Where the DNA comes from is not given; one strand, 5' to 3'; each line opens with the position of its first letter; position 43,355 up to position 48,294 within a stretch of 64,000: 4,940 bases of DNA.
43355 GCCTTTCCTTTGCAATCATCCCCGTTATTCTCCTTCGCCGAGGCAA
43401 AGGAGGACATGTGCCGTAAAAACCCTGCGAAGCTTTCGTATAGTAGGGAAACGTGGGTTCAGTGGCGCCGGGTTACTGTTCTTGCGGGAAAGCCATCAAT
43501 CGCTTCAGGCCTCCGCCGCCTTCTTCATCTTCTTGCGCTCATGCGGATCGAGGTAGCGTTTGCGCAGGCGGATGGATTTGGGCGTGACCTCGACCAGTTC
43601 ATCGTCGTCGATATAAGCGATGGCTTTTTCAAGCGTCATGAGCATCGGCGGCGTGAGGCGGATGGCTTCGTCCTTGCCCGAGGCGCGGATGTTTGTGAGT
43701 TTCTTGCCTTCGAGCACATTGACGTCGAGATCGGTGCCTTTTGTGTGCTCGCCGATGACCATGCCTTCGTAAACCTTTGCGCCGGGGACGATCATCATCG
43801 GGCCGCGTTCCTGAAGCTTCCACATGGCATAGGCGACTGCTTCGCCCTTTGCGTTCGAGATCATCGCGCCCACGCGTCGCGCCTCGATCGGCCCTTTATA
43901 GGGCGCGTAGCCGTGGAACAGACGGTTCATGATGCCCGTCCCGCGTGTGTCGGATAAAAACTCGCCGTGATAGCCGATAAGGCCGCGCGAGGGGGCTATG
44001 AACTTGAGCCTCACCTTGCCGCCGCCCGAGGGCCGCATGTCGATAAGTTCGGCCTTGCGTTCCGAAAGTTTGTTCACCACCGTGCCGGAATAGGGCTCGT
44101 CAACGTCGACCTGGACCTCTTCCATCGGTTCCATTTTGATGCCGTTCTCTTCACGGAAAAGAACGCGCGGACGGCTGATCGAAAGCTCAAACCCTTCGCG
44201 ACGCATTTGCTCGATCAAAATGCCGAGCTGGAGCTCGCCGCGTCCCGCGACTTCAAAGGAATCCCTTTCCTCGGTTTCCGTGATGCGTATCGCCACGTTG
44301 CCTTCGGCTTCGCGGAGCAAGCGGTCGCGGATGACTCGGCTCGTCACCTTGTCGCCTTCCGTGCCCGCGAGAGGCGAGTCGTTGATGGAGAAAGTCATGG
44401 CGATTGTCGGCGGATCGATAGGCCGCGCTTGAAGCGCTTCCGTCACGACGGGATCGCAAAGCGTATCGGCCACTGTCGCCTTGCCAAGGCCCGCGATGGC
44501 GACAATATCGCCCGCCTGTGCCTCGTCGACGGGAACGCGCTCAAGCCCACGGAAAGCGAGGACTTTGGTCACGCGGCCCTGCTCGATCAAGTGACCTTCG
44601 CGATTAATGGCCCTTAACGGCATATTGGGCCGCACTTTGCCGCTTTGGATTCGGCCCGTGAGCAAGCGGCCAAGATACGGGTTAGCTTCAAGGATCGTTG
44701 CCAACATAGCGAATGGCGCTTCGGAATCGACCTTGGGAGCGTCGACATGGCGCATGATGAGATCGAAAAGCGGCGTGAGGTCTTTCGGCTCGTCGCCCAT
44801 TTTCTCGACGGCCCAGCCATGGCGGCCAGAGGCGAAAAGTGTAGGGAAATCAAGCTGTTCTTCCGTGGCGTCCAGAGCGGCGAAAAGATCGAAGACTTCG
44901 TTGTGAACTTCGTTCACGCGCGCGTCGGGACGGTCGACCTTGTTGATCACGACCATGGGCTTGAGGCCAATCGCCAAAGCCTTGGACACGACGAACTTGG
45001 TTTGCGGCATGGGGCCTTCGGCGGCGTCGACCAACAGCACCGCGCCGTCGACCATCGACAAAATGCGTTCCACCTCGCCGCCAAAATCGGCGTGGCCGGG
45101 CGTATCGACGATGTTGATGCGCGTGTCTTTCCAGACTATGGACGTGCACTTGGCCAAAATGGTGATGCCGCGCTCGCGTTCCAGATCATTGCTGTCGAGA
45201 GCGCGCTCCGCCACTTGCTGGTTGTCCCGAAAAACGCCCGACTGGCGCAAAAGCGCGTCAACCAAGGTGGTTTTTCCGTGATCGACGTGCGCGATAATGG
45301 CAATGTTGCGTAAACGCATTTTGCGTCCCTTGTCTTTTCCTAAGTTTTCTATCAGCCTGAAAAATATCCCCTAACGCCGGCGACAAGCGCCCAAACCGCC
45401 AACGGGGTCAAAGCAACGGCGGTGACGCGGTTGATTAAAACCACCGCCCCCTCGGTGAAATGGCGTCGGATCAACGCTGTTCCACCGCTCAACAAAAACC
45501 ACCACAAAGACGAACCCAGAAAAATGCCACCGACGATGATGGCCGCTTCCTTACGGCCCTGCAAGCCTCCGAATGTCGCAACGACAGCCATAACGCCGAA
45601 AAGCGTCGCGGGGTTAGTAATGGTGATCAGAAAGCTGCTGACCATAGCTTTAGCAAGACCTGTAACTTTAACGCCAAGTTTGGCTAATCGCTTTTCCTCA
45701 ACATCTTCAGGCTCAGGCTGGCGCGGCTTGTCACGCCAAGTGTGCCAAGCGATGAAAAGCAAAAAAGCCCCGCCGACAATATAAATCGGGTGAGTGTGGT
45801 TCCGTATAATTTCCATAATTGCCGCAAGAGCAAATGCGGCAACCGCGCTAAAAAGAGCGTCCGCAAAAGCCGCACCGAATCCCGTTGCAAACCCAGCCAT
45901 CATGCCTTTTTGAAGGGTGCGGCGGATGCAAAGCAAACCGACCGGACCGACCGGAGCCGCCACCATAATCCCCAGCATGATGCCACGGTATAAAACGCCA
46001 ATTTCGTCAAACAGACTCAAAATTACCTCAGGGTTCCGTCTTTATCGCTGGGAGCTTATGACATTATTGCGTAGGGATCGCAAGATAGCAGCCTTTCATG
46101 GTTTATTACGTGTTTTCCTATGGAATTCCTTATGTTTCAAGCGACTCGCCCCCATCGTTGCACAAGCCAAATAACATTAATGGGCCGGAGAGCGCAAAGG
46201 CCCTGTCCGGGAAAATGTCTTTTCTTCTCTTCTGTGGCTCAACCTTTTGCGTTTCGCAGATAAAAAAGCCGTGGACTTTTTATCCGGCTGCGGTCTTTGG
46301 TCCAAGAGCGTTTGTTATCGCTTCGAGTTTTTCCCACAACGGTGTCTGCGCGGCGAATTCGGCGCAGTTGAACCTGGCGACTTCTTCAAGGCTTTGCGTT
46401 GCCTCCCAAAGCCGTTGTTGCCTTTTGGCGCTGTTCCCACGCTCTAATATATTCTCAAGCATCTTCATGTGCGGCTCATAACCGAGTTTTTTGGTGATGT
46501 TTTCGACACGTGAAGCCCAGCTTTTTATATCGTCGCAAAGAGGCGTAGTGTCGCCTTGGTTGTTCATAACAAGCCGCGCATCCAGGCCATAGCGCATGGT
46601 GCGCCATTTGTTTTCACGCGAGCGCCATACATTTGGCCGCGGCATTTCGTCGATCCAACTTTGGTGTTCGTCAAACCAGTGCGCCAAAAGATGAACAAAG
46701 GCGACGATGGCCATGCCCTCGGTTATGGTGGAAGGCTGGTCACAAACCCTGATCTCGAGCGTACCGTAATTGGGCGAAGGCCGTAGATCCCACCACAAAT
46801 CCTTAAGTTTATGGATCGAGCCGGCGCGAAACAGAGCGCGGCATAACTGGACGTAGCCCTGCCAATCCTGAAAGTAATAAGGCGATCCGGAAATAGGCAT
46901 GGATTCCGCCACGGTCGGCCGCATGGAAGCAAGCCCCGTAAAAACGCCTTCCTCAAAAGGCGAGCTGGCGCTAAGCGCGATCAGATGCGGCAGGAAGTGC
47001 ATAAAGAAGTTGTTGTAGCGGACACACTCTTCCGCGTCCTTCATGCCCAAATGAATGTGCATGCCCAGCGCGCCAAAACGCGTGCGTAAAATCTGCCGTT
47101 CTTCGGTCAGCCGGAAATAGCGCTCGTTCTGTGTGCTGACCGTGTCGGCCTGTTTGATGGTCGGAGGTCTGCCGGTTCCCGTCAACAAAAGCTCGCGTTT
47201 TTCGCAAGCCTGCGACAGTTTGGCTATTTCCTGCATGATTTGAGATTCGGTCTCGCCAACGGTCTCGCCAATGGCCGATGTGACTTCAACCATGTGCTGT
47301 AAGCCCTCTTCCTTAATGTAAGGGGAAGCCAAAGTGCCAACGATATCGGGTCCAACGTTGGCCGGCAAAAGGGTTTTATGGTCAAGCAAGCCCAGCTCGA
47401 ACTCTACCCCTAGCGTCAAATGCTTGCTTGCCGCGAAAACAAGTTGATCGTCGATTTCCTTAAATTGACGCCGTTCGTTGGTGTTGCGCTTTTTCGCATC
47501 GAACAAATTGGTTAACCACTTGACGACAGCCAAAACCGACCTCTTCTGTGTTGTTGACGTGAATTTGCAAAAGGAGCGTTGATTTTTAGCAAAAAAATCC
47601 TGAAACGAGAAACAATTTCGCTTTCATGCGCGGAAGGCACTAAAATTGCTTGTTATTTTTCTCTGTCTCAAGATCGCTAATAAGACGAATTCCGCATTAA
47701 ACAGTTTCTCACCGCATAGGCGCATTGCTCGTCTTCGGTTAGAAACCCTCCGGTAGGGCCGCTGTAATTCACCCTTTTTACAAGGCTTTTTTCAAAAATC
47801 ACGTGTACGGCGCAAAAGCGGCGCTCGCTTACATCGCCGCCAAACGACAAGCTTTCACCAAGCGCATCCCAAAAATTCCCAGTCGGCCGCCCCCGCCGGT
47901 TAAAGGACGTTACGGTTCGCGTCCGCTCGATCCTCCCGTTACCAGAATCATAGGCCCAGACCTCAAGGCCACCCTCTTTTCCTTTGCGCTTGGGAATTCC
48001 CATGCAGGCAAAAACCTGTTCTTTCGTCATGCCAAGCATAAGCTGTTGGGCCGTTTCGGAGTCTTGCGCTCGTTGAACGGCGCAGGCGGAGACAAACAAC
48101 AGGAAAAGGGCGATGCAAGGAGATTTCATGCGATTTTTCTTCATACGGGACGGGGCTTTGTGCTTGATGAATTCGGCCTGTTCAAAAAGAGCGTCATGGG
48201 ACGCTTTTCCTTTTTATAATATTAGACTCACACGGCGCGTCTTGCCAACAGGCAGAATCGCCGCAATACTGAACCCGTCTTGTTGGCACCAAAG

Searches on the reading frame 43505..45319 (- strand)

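Call 8: search_protein_families(library=pfam, proteins=[window:43505-45319:-], max_evalue=0.001)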
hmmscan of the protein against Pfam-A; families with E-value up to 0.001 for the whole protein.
window:43505-45319:- (604 aa): 6 families
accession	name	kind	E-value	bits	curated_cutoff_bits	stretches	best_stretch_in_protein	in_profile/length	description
PF00009.33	GTP_EFTU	-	2.2e-57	194.1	26.5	1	2-191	2-185/188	Elongation factor Tu GTP binding domain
PF21018.2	BipA_C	-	5.1e-46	155.4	23.8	1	484-591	2-109/110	TypA/BipA C-terminal domain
PF00679.30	EFG_C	-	1.2e-22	80.2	27.9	1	395-479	2-86/89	Elongation factor G C-terminus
PF03144.31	GTP_EFTU_D2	-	4.6e-13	49.8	30.3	1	217-288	1-73/73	Elongation factor Tu domain 2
PF22042.2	EF-G_D2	-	7.4e-12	45.7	27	1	211-289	10-83/84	Elongation factor G domain 2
PF01926.29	MMR_HSR1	-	4.3e-05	24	21.9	1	6-127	2-113/113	50S ribosome-binding GTPase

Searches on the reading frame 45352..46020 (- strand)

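Call 8: search_protein_families(library=pfam, proteins=[window:45352-46020:-], max_evalue=0.001)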
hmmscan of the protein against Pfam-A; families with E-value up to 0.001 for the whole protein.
window:45352-46020:- (222 aa): 3 families
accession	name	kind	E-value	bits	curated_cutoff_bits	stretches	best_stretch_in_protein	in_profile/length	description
PF01810.24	LysE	-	3.7e-20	72.7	25.6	1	19-213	2-191/193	LysE type translocator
PF03741.22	TerC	-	2e-05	24.9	27.8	1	55-185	42-154/178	Integral membrane protein TerC family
PF01914.23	MarC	-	0.00017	21.5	23.9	1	60-220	53-203/203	MarC family integral membrane protein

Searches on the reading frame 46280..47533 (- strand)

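Call 8: search_protein_families(library=pfam, proteins=[window:46280-47533:-], max_evalue=0.001)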
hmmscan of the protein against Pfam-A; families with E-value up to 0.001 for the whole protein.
window:46280-47533:- (417 aa): 1 family
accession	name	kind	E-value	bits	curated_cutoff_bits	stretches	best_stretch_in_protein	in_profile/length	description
PF04107.18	GCS2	-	9.1e-39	134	21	1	41-317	1-291/291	Glutamate-cysteine ligase family 2(GCS2)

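Call 58: search_protein_families(library=ncbifam, proteins=[window:46280-47533:-], max_evalue=0.01)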
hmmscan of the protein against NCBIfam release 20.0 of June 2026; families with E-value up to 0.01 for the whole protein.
window:46280-47533:- (417 aa): 10 families
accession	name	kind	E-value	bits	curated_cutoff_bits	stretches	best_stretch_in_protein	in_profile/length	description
NF010043.0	PRK13517.1-3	equivalog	1.2e-86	291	409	1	31-398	3-377/381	glutamate--cysteine ligase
NF010039.0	PRK13515.1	equivalog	2.2e-71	240.5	371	1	36-396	7-372/378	carboxylate-amine ligase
NF010042.0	PRK13517.1-2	equivalog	5.9e-71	239.3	427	1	31-393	3-370/376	glutamate--cysteine ligase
NF010040.1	PRK13516.1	equivalog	1.4e-69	235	425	1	32-394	3-368/369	YbdK family carboxylate-amine ligase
NF010044.0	PRK13517.1-4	equivalog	1.4e-68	231.6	437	1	30-380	5-356/372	glutamate--cysteine ligase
TIGR02050.1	gshA_cyan_rel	subfamily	1.9e-66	224.4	176.4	1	40-322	1-287/287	YbdK family carboxylate-amine ligase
NF010041.0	PRK13517.1-1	subfamily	6.2e-51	173.7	332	1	37-387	3-358/368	glutamate--cysteine ligase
NF010045.0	PRK13518.1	equivalog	2e-42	145.4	395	1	38-378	12-345/360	glutamate--cysteine ligase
TIGR02048.1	gshA_cyano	equivalog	4.7e-16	58.7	249.05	1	147-387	106-354/376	glutamate--cysteine ligase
TIGR01436.1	glu_cys_lig_pln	equivalog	0.0016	17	463.15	1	82-227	89-242/446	glutamate--cysteine ligase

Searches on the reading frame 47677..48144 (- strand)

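Call 8: search_protein_families(library=pfam, proteins=[window:47677-48144:-], max_evalue=0.001)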
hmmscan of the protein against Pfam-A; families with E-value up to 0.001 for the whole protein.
window:47677-48144:- (155 aa): 1 family
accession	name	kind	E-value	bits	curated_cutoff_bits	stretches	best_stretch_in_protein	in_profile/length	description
PF04355.18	BamE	-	0.00046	20.4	23.2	1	29-85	6-65/71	Outer membrane protein assembly factor BamE domain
